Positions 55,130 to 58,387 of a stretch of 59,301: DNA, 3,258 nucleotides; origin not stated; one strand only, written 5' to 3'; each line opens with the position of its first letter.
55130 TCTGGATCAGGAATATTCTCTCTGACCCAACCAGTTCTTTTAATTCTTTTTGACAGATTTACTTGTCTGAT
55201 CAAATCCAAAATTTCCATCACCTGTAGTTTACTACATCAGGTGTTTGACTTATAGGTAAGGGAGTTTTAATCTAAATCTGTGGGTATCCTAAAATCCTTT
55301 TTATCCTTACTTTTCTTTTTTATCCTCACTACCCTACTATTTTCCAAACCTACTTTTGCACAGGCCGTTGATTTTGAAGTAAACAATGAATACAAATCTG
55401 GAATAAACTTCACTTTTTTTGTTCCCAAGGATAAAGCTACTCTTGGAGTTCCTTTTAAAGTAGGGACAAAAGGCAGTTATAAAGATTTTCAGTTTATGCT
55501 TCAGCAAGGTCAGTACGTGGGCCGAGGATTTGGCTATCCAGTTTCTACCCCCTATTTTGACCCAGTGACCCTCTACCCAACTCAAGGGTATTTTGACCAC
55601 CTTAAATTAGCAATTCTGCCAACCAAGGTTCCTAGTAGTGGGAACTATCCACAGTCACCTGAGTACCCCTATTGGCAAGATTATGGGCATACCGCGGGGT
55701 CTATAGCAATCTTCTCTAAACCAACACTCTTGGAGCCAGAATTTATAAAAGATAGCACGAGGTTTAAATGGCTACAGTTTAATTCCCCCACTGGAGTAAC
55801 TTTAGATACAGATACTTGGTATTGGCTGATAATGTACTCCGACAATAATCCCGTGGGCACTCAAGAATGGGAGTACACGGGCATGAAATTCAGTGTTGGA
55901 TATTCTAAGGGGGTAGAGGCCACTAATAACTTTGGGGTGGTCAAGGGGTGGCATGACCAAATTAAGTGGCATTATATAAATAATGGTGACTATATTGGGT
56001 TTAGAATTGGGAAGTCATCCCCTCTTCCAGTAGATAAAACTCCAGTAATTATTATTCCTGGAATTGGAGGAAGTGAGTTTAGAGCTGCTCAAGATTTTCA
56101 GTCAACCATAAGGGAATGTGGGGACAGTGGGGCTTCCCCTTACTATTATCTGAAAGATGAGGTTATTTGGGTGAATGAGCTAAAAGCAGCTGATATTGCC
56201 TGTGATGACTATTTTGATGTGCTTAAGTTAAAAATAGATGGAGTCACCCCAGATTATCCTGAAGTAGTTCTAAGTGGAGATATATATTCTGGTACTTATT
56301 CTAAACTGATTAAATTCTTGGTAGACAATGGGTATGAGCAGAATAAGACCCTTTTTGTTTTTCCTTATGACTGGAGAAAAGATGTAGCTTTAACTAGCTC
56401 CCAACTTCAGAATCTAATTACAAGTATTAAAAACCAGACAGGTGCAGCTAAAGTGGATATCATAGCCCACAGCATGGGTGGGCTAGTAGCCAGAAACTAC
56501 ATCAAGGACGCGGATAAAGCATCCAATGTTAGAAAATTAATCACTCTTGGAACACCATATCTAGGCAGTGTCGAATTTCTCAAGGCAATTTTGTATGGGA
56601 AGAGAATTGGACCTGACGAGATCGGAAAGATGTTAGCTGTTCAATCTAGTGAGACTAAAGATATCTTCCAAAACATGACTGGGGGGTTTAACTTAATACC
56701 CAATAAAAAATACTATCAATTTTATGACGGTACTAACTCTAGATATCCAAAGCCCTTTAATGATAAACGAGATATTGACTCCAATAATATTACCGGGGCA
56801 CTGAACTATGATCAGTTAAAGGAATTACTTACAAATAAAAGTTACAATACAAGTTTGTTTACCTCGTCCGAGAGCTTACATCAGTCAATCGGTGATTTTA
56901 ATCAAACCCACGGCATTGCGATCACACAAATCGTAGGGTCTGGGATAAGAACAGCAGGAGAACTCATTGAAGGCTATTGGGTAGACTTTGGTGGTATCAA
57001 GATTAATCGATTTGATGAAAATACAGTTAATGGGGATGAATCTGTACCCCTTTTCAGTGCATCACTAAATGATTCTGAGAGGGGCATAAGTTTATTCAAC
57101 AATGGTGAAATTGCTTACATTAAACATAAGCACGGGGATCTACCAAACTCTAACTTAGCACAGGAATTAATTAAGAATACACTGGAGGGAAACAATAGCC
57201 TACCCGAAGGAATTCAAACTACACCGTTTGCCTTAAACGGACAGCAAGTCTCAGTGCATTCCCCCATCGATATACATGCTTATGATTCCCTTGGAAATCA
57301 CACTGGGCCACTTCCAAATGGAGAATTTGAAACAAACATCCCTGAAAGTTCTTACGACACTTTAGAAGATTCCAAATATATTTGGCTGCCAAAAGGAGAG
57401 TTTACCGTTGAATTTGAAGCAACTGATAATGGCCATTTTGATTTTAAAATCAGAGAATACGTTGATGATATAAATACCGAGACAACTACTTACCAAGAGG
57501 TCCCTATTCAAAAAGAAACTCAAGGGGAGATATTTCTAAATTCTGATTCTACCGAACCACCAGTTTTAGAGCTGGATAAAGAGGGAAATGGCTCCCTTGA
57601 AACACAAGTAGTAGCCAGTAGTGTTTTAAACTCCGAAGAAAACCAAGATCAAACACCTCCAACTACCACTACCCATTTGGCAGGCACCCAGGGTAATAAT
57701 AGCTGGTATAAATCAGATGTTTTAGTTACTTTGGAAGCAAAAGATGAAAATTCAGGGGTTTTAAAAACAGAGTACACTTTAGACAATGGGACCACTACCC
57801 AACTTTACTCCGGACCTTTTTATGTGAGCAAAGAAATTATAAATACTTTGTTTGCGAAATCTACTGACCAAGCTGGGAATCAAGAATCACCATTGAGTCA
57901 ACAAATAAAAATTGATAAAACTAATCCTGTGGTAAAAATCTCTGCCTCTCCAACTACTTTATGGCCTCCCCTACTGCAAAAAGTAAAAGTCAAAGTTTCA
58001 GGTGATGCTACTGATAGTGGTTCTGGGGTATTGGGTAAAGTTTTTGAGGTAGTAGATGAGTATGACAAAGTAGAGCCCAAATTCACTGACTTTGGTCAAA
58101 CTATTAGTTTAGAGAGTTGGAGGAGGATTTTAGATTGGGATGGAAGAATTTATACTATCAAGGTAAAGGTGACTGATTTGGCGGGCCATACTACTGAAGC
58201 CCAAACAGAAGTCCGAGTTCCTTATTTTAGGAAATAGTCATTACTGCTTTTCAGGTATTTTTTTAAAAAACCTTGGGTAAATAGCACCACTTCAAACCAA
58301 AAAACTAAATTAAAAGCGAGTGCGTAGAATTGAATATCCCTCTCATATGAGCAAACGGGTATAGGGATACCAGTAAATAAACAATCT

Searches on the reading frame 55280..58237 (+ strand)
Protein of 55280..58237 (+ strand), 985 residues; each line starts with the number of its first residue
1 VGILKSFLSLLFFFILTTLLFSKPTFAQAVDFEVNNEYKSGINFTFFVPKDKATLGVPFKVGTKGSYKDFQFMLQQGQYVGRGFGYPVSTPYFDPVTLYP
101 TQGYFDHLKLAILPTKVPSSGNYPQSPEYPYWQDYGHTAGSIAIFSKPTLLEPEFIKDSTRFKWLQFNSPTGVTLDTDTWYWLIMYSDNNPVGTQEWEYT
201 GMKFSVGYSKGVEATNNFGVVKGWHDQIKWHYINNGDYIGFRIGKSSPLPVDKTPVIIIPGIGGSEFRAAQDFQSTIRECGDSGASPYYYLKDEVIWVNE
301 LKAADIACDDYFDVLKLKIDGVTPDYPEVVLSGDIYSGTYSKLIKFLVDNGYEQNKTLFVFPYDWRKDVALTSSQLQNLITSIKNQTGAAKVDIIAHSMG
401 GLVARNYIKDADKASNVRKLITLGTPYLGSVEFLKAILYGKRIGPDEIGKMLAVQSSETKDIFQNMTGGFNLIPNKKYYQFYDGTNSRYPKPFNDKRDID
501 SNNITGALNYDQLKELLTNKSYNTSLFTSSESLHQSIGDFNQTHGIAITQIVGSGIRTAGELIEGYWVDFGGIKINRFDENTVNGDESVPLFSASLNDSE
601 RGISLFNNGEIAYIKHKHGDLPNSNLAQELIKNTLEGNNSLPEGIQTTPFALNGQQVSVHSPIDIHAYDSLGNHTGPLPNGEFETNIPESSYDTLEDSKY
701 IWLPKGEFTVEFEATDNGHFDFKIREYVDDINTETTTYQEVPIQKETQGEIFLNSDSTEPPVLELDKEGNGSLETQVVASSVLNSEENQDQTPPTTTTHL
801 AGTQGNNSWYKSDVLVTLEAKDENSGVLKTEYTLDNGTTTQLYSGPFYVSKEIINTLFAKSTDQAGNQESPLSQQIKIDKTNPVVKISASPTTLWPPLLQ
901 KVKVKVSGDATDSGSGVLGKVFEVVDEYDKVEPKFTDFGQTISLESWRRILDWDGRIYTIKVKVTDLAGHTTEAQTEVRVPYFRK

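Call 13: search_protein_families(library=pfam, proteins=[window:55280-58237:+], max_evalue=0.01)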
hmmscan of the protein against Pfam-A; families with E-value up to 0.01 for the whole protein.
window:55280-58237:+ (985 aa): 12 families
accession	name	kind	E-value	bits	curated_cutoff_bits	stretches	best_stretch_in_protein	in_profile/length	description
PF02450.21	LCAT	-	4.2e-21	76.1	21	1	339-444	68-179/392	Lecithin:cholesterol acyltransferase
PF01674.24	Lipase_2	-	5.8e-09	36.2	20.3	1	335-413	13-97/219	Lipase (class 2)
PF07819.20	PGAP1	-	8.9e-09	35.9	24.3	1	384-430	85-132/233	PGAP1-like alpha/beta domain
PF02089.21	Palm_thioest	-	1.7e-08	35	26.8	1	373-467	55-143/254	Palmitoyl protein thioesterase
PF24096.1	DUF7379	-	6.5e-07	29.9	33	1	361-430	39-115/191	Domain of unknown function (DUF7379)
PF05057.20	DUF676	-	2.1e-06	27.9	20.3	1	377-440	64-138/217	Putative serine esterase (DUF676)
PF06028.17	DUF915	-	1.2e-05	25.2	22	1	368-430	81-146/255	Alpha/beta hydrolase of unknown function (DUF915)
PF00561.26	Abhydrolase_1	-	2.9e-05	24.3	25.8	1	376-425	55-102/245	alpha/beta hydrolase fold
PF05990.18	DUF900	-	8.3e-05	22.6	20.5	1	366-410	70-114/232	Alpha/beta hydrolase of unknown function (DUF900)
PF12146.15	Hydrolase_4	-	0.00074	19.3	27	1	376-427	62-111/239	Serine aminopeptidase, S33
PF19077.6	Big_13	-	0.0025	18.7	27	0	957-979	76-99/102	Bacterial Ig-like domain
PF24893.1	DUF7743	-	0.0048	17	27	0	811-846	19-55/120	Domain of unknown function (DUF7743)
